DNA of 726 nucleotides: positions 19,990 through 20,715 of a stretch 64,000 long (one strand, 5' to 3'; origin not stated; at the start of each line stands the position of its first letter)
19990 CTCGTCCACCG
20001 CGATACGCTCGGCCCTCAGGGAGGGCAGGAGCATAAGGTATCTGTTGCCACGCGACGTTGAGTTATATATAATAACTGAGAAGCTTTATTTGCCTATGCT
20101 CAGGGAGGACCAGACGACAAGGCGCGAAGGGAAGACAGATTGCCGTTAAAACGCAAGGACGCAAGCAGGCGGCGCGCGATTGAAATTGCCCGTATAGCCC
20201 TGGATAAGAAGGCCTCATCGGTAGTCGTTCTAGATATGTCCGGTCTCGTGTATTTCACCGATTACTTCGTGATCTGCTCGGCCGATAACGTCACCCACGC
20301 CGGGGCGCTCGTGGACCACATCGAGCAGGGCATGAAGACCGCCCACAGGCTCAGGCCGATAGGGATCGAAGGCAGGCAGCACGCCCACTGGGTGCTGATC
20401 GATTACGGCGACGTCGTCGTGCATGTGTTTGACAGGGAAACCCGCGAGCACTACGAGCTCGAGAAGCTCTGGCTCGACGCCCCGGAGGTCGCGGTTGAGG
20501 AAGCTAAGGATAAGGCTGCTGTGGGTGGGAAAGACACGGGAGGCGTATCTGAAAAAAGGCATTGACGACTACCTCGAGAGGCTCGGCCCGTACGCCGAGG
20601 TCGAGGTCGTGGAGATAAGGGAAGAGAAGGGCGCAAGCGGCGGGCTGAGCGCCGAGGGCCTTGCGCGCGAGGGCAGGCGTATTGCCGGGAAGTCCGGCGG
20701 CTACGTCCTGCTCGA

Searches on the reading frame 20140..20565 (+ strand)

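Call 35: search_protein_families(library=pfam, proteins=[window:20140-20565:+], max_evalue=0.001)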
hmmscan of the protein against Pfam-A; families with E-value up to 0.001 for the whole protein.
window:20140-20565:+ (141 aa): 1 family
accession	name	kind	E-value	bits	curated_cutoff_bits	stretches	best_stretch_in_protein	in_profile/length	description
PF02410.21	RsfS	-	7.9e-32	109.8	21.6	1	15-111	2-98/98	Ribosomal silencing factor during starvation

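Call 36: search_protein_families(library=ncbifam, proteins=[window:20140-20565:+], max_evalue=0.001)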
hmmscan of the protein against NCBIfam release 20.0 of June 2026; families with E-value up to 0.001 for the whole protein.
window:20140-20565:+ (141 aa): 1 family
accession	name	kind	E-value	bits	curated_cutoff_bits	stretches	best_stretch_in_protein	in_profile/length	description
TIGR00090.1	rsfS_iojap_ybeB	equivalog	3.1e-32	110.7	56.9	1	15-111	4-99/99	ribosome silencing factor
